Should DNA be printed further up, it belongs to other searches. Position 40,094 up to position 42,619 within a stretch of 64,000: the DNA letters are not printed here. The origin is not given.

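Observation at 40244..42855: Catalytically dead P1B-type ATPase homolog coupled to a cupredoxin-like protein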

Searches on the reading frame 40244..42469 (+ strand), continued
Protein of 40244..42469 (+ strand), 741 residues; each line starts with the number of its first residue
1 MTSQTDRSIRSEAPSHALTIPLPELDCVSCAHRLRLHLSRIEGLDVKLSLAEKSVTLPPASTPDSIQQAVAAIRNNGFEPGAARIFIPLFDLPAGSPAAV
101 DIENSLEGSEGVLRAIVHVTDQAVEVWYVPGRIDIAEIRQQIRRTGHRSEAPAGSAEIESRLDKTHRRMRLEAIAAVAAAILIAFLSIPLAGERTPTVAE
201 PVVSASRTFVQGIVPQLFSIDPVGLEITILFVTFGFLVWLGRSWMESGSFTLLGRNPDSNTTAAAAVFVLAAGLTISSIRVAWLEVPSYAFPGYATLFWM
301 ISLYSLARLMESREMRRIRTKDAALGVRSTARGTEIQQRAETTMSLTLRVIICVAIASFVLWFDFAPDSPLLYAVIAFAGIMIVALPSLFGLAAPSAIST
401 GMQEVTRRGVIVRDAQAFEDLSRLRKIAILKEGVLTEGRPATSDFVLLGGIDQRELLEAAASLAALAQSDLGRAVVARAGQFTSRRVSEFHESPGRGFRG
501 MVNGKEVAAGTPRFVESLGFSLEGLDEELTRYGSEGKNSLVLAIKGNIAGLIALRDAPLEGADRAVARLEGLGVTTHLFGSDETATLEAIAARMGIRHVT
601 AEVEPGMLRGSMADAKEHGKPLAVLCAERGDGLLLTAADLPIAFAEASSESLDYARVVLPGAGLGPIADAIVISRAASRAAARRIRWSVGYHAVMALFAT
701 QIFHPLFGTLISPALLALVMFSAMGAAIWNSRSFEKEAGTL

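Call 47: find_related_loci(query=A1, collection=genome_contigs, flank=3000)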
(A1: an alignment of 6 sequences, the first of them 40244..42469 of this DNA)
Query A1 (741 aa) in genome_contigs; peptide patterns used: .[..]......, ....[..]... (x = any residue, [..] = any of these).
26 stretches matched a pattern; 1 encode a relative of the query (tblastn E <= 1e-3); 1 distinct loci.
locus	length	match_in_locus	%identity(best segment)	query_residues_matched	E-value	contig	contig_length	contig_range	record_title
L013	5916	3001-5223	62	1-741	0e+0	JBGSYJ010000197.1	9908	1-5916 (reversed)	MAG: Thermoanaerobaculia bacterium isolate JTS-RE88 k141_4818982, whole genome shotgun sequence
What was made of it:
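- Tried and rejected: With A1 it found only one GTDB species representative (call 47).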

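Call 48: find_homologous_proteins(query=A6, max_evalue=1e-40)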
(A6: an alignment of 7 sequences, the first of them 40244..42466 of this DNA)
Query A6 (7 sequences) (741 aa, profile of the alignment): 86 proteins with E <= 1e-40 among 8000 candidates.
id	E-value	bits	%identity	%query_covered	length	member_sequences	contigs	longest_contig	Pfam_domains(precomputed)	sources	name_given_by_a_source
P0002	0.0e+0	1166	73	98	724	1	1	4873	PF00403.33,PF00702.33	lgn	-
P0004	0.0e+0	1142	53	99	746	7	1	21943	PF00403.33,PF00702.33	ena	-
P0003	0.0e+0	1099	63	95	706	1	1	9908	PF00702.33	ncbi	-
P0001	0.0e+0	1023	96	87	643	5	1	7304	PF00702.33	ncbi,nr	ncbi:MAG TPA: heavy metal translocating P-type ATPase, partial [Thermoanaerobaculia bacterium]|nr:he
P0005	2.4e-257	874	55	75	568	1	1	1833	PF00403.33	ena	-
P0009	3.0e-102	361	30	51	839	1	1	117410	PF00403.33,PF00702.33,PF00122.26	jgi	jgi:Cu+-exporting ATPase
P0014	4.7e-99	350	27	54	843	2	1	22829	PF00403.33,PF00702.33,PF08282.19,PF00122.26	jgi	jgi:Cu+-exporting ATPase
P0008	2.2e-95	338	30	53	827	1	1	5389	PF00403.33,PF00702.33,PF00122.26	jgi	-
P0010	2.0e-94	335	28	51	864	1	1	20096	PF00403.33,PF00702.33,PF00122.26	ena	-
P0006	6.7e-94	333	33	49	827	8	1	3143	PF00403.33,PF00702.33,PF00122.26,PF12710.14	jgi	-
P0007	1.8e-92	329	31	53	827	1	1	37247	PF00403.33,PF00702.33,PF00122.26,PF12710.14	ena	-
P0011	2.8e-92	328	29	55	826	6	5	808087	PF00403.33,PF00702.33,PF00122.26,PF12710.14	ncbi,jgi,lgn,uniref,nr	ncbi:Cu+-exporting ATPase [Brevundimonas bullata]|uniref:Cu+-exporting ATPase n=1 Tax=Brevundimonas 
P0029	2.8e-72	262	27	48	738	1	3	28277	PF00403.33,PF00702.33,PF00122.26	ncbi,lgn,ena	ncbi:MAG: heavy metal translocating P-type ATPase [Elusimicrobiota bacterium]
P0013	3.1e-72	262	31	53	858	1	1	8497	PF19335.6,PF06467.21,PF00702.33,PF04945.20,PF08282.19,PF24273.2,PF00122.26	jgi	-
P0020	2.2e-71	259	30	52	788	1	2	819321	PF19335.6,PF00702.33,PF04945.20,PF08282.19,PF00122.26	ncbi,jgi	ncbi:MAG TPA: heavy metal translocating P-type ATPase [Vicinamibacterales bacterium]|jgi:Cu+-exporti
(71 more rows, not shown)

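Call 56: list_cluster_members(proteins=[window:40244-42466:+, P0269, P0121, P0124, P0132])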
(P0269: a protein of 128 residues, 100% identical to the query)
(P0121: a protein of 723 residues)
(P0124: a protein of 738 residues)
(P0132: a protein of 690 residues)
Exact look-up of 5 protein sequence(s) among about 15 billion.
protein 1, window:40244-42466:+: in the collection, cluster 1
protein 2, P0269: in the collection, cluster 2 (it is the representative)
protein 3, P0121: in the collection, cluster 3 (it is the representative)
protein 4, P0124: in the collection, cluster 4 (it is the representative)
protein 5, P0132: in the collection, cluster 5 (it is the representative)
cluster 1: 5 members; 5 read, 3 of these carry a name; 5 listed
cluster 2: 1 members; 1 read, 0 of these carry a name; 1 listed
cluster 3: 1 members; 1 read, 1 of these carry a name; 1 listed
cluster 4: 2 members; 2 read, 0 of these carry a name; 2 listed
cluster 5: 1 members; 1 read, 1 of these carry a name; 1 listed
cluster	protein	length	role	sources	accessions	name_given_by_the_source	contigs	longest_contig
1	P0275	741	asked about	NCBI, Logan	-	-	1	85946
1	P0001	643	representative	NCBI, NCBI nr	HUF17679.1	MAG TPA: heavy metal translocating P-type ATPase, partial [Thermoanaerobaculia bacterium] | heavy metal translocating P-type ATPase [Thermoanaerobaculia bacterium]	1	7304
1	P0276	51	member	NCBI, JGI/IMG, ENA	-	hypothetical protein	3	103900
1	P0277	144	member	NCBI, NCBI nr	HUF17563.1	MAG TPA: hypothetical protein VMS12_05925, partial [Thermoanaerobaculia bacterium] | hypothetical protein [Thermoanaerobaculia bacterium]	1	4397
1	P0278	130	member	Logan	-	-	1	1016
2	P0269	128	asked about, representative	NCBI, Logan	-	-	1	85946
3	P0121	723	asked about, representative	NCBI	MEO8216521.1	MAG: HAD family hydrolase [Acidobacteriota bacterium]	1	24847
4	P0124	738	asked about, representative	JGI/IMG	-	-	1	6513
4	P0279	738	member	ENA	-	-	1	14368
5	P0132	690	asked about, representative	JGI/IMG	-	cation transport ATPase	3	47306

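Call 61: search_protein_families(library=pfam, proteins=[L012:1-231:+, L012:2127-3146:+, P0222, L010:5730-5966:-, L009:2931-3161:-], max_evalue=0.01)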
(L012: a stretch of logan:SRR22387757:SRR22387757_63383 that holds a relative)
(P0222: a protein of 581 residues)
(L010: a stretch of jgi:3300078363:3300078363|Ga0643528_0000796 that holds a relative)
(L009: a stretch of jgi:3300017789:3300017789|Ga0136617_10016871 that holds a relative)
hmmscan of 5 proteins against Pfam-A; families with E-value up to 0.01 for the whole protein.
L012:1-231:+ (76 aa): 1 family
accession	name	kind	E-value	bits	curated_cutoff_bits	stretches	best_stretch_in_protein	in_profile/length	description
PF03030.21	H_PPase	-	1.1e-09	37.9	29.7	1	1-29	616-644/645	Inorganic H+ pyrophosphatase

L012:2127-3146:+ (340 aa): 1 family
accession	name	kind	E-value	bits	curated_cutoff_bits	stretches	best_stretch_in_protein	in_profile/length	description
PF11138.13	DUF2911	-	4.6e-32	111.3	27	1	243-336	1-93/145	Protein of unknown function (DUF2911)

P0222 (581 aa): 3 families
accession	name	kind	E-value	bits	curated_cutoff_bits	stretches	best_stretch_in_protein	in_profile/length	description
PF00702.32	Hydrolase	-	2.4e-27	97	26.4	1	251-476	2-190/191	haloacid dehalogenase-like hydrolase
PF00122.25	E1-E2_ATPase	-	2.3e-10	40.7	28.1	1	141-234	90-181/181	E1-E2 ATPase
PF08282.18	Hydrolase_3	-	0.0049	17.1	20.9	0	449-493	195-240/255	haloacid dehalogenase-like hydrolase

L010:5730-5966:- (78 aa): 1 family
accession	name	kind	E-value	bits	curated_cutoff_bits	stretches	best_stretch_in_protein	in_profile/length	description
PF06724.16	DUF1206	-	0.0039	17.7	26.2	1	29-68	26-65/70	Domain of Unknown Function (DUF1206)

L009:2931-3161:- (76 aa): 0 families

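Call 99: search_protein_families(library=padloc, proteins=[window:40244-42469:+], max_evalue=0.01)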
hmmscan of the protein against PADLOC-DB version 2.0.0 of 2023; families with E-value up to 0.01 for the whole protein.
window:40244-42469:+ (741 aa): 0 families
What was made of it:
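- Tried and rejected: No defence-system match (call 99).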

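Call 100: search_protein_families(library=ncbifam, proteins=[P0121, P0124, P0132, P0004, P0009], max_evalue=1e-10)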
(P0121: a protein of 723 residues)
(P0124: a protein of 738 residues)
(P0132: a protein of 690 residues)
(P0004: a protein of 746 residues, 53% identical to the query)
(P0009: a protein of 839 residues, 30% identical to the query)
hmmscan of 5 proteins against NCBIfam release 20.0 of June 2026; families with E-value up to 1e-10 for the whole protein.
P0121 (723 aa): 8 families
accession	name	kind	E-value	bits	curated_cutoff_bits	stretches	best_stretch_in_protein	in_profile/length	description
TIGR01525.1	ATPase-IB_hvy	subfamily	2.7e-50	171.8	346.25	1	318-696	155-545/560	heavy metal translocating P-type ATPase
TIGR01511.1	ATPase-IB1_Cu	subfamily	2.1e-42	145.7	397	1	318-707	175-529/542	copper-translocating P-type ATPase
NF007952.0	PRK10671.1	equivalog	1.7e-41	142.3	1316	1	328-707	436-819/838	copper-exporting P-type ATPase CopA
NF008262.1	PRK11033.1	equivalog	2.9e-35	121.9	1005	1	370-684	382-697/731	zinc/cadmium/mercury/lead-transporting ATPase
NF033775.1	P_type_ZntA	exception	3.4e-35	121.5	1240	1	369-683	386-702/732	Zn(II)/Cd(II)/Pb(II) translocating P-type ATPase ZntA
TIGR01512.1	ATPase-IB2_Cd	subfamily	1.3e-23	83.5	313.5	1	522-711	301-492/494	cadmium family heavy metal-translocating P-type ATPase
TIGR01494.1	ATPase_P-type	subfamily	6.8e-22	77.5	62.3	1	511-686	291-462/478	HAD-IC family P-type ATPase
TIGR01497.1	kdpB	equivalog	9.7e-14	50.4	527.9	1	512-641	412-542/675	potassium-transporting ATPase subunit KdpB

P0124 (738 aa): 4 families
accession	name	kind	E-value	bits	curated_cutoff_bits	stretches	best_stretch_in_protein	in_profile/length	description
NF007952.0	PRK10671.1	equivalog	1.2e-27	96.4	1316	1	352-730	454-831/838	copper-exporting P-type ATPase CopA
NF008262.1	PRK11033.1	equivalog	3.3e-20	72.1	1005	1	384-592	396-598/731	zinc/cadmium/mercury/lead-transporting ATPase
TIGR01525.1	ATPase-IB_hvy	subfamily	4.2e-20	72.1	346.25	1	404-703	233-539/560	heavy metal translocating P-type ATPase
NF033775.1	P_type_ZntA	exception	6.8e-16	57.7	1240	0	382-592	399-599/732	Zn(II)/Cd(II)/Pb(II) translocating P-type ATPase ZntA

P0132 (690 aa): 2 families
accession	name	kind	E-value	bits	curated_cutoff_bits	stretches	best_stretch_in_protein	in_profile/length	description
NF007952.0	PRK10671.1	equivalog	6.5e-27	94.1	1316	1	304-660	437-804/838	copper-exporting P-type ATPase CopA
TIGR01525.1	ATPase-IB_hvy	subfamily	4.7e-21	75.3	346.25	1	304-670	166-546/560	heavy metal translocating P-type ATPase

P0004 (746 aa): 8 families
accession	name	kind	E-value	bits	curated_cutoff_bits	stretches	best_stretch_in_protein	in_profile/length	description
TIGR01525.1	ATPase-IB_hvy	subfamily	4.5e-55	187.5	346.25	1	339-734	160-555/560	heavy metal translocating P-type ATPase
NF007952.0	PRK10671.1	equivalog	1.2e-49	169.2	1316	1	345-738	437-830/838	copper-exporting P-type ATPase CopA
TIGR01511.1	ATPase-IB1_Cu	subfamily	1.6e-37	129.6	397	1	341-737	182-539/542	copper-translocating P-type ATPase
NF008262.1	PRK11033.1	equivalog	1.8e-36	125.9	1005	1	388-696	384-691/731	zinc/cadmium/mercury/lead-transporting ATPase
NF033775.1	P_type_ZntA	exception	1.7e-30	106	1240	1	375-705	379-699/732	Zn(II)/Cd(II)/Pb(II) translocating P-type ATPase ZntA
TIGR01512.1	ATPase-IB2_Cd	subfamily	1.9e-26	92.8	313.5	2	373-519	178-305/494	cadmium family heavy metal-translocating P-type ATPase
TIGR01494.1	ATPase_P-type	subfamily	9.3e-15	54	62.3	0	513-602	279-365/478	HAD-IC family P-type ATPase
TIGR01497.1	kdpB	equivalog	2e-14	52.6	527.9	1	355-651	228-535/675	potassium-transporting ATPase subunit KdpB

P0009 (839 aa): 19 families
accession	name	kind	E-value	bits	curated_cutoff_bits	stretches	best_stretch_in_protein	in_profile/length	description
NF007952.0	PRK10671.1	equivalog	3.5e-190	634.2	1316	1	66-834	109-836/838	copper-exporting P-type ATPase CopA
TIGR01525.1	ATPase-IB_hvy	subfamily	2.6e-186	620.8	346.25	1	245-829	1-560/560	heavy metal translocating P-type ATPase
TIGR01511.1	ATPase-IB1_Cu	subfamily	2.3e-176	587.9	397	1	227-830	2-542/542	copper-translocating P-type ATPase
TIGR01512.1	ATPase-IB2_Cd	subfamily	3.7e-122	408.5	313.5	2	274-582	12-293/494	cadmium family heavy metal-translocating P-type ATPase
NF008262.1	PRK11033.1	equivalog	3e-111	373.1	1005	1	287-833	201-731/731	zinc/cadmium/mercury/lead-transporting ATPase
NF033775.1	P_type_ZntA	exception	1.3e-98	331.2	1240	1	287-831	206-730/732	Zn(II)/Cd(II)/Pb(II) translocating P-type ATPase ZntA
TIGR01494.1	ATPase_P-type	subfamily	1.4e-81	274.4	62.3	1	286-798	1-464/478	HAD-IC family P-type ATPase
TIGR01497.1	kdpB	equivalog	1.2e-49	169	527.9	1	292-775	78-569/675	potassium-transporting ATPase subunit KdpB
TIGR01647.1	ATPase-IIIA_H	equivalog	2.3e-47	161.7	615.5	2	281-532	55-306/755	plasma-membrane proton-efflux P-type ATPase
TIGR01517.1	ATPase-IIB_Ca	equivalog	3.9e-41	141.1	507.05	2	279-533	117-381/882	calcium-translocating P-type ATPase, PMCA-type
NF010609.0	PRK14010.1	equivalog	1.1e-38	133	1323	1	258-755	43-544/673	K(+)-transporting ATPase subunit B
TIGR01522.1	ATPase-IIA2_Ca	equivalog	1.8e-34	118.7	798.3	2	694-784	567-658/854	calcium-transporting P-type ATPase, PMR1-type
TIGR01106.1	ATPase-IIC_X-K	subfamily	1.3e-29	102.8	946.1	2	276-534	100-366/997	Na,H/K antiporter P-type ATPase subunit alpha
TIGR01657.1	P-ATPase-V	hypoth_equivalog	1.7e-29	102.1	618.25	0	693-750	781-831/1055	ATP13A2 family polyamine export P-type ATPase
TIGR01524.1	ATPase-IIIB_Mg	equivalog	1.6e-28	99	610.75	1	693-804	581-694/867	magnesium-translocating P-type ATPase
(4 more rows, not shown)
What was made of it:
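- All score below the NCBIfam cut-offs, whereas the active control P0009 passes with full-length profile coverage (call 100).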
